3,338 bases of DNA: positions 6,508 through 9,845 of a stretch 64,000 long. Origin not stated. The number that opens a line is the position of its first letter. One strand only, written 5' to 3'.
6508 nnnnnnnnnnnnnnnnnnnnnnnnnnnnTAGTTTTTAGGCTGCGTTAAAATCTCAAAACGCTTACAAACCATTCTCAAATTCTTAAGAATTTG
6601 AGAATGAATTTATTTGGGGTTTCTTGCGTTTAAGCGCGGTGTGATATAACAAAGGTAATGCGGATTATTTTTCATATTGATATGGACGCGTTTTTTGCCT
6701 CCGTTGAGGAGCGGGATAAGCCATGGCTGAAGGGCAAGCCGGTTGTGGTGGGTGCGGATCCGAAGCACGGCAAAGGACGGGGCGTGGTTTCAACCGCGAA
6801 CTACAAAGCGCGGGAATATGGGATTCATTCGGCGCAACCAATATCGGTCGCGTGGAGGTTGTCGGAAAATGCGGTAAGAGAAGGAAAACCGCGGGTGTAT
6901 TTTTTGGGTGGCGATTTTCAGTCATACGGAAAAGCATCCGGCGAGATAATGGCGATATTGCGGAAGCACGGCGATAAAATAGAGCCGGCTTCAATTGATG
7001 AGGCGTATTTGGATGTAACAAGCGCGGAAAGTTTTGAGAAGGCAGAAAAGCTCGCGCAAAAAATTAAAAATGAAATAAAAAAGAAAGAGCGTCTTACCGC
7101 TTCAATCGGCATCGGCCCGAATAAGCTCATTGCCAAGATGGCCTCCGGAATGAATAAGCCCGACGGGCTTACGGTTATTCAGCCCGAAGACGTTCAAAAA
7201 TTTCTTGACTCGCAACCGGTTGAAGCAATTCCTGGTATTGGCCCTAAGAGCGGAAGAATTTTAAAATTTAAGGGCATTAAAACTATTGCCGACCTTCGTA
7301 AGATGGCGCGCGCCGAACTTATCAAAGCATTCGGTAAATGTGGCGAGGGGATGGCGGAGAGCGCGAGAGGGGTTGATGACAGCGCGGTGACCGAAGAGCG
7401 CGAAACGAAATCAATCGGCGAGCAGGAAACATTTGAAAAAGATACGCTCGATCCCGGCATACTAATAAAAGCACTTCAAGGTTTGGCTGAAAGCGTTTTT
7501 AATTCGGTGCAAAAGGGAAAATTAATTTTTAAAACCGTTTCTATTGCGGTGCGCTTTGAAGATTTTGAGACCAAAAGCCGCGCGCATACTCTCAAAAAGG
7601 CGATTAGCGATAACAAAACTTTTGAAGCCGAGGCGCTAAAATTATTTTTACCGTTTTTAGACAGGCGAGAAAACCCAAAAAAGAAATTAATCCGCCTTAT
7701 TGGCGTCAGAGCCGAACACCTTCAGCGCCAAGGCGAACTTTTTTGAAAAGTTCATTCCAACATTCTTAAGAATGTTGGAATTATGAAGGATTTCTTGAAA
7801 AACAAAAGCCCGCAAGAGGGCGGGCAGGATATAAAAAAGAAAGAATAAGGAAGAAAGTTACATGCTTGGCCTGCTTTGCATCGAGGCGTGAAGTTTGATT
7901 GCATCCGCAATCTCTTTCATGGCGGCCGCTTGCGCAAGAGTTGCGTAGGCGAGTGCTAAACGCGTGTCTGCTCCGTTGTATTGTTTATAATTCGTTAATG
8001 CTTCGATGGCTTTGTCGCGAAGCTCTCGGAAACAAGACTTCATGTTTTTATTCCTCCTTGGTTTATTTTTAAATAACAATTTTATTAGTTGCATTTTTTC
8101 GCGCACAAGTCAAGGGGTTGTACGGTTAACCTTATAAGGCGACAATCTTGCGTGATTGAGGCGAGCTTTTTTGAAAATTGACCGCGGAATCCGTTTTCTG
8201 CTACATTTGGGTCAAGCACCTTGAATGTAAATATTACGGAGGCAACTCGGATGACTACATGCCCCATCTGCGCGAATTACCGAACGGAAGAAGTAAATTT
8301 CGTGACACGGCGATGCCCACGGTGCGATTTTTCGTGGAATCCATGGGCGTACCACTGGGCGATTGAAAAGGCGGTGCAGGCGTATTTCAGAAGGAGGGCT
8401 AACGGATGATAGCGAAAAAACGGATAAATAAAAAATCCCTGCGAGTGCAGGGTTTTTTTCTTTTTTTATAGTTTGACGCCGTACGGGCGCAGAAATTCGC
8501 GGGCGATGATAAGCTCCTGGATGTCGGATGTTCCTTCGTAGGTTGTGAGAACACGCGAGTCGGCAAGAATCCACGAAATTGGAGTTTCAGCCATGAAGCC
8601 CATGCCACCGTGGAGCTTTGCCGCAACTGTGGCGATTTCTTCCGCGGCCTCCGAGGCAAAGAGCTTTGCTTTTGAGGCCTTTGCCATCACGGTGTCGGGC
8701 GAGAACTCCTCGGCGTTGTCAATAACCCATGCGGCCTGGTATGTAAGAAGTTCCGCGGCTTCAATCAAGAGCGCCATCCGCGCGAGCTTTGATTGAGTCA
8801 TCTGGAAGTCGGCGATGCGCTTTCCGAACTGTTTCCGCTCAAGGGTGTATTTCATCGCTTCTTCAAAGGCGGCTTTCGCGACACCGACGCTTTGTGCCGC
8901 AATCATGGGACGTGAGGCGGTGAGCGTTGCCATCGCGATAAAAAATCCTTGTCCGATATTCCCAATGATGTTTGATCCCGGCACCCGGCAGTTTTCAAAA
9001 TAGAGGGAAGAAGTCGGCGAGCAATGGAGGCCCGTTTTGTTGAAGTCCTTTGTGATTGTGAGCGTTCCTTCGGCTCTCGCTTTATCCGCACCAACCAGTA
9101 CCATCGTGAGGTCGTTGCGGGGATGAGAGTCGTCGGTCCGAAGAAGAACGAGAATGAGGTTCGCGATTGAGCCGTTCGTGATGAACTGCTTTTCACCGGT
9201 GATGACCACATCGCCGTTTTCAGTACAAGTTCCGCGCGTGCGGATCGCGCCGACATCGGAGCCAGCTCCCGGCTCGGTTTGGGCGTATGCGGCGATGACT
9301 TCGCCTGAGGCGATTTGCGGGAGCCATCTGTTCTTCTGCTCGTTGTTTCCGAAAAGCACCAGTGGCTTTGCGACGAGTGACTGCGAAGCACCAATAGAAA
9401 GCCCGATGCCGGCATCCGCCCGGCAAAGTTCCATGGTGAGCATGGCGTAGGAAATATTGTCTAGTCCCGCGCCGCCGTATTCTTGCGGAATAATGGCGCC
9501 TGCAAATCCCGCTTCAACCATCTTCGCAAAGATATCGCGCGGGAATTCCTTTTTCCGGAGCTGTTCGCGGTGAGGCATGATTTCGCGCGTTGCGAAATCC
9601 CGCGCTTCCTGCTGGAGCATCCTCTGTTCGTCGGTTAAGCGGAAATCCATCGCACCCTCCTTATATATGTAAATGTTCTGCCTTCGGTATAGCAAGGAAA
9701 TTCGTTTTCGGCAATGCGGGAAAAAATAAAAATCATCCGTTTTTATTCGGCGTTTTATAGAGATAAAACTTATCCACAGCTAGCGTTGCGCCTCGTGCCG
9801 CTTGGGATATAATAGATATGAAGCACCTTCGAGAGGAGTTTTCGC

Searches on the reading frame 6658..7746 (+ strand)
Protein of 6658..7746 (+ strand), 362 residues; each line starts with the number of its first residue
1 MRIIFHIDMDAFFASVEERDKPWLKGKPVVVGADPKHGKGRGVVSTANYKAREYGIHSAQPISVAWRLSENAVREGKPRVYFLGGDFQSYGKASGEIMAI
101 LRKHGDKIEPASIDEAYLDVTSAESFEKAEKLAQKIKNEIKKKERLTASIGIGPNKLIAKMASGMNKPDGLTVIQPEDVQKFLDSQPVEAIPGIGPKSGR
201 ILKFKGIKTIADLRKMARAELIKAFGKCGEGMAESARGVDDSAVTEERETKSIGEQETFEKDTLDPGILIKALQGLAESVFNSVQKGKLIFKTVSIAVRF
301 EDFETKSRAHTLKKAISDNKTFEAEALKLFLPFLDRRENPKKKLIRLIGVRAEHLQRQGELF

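Call 11: search_protein_families(library=pfam, proteins=[window:6658-7746:+])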
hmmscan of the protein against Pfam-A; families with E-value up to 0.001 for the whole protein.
window:6658-7746:+ (362 aa): 5 families
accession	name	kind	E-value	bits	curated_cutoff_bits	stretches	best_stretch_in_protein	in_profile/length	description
PF00817.25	IMS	-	6.8e-45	153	23.2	1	7-163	1-147/148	impB/mucB/samB family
PF11799.13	IMS_C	-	2.1e-18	67.2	20.7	1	251-359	2-103/109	impB/mucB/samB family C-terminal domain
PF21999.2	IMS_HHH_1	-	2.2e-06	28.4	27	1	190-240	2-53/53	DNA polymerase-iota, thumb domain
PF11798.14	IMS_HHH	-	6.8e-05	23.3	24.4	1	176-203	1-28/32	IMS family HHH motif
PF14520.12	HHH_5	-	0.00016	22.5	27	1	189-224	5-40/57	Helix-hairpin-helix domain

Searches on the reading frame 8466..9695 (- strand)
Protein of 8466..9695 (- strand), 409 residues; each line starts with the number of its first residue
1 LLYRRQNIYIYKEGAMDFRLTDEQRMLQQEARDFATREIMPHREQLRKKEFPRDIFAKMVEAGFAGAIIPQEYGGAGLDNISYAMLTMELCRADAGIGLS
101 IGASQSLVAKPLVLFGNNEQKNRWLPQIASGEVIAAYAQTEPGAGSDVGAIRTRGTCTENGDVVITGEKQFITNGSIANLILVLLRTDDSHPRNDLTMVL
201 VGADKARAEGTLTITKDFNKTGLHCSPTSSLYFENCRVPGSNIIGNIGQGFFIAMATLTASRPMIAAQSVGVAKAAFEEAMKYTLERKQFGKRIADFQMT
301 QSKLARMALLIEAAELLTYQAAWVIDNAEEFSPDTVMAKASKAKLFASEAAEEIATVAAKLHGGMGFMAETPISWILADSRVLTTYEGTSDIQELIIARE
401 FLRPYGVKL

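Call 11: search_protein_families(library=pfam, proteins=[window:8466-9695:-])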
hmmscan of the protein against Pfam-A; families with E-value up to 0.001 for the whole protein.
window:8466-9695:- (409 aa): 5 families
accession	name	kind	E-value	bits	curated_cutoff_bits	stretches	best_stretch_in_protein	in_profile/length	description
PF00441.29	Acyl-CoA_dh_1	-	2.1e-44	151.7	22.4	1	248-400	1-148/150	Acyl-CoA dehydrogenase, C-terminal domain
PF02771.21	Acyl-CoA_dh_N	-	1.5e-38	132.1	22.9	1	21-132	1-113/113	Acyl-CoA dehydrogenase, N-terminal domain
PF08028.16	Acyl-CoA_dh_2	-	2e-19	70.6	22.7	1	264-390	2-133/134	Acyl-CoA dehydrogenase, C-terminal domain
PF02770.24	Acyl-CoA_dh_M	-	5.3e-19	68.6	33.3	1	136-236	1-97/97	Acyl-CoA dehydrogenase, middle domain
PF22924.1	ACOX_C_alpha1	-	6.3e-09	36.3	27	1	256-399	2-166/169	Acyl-CoA oxidase, C-alpha1 domain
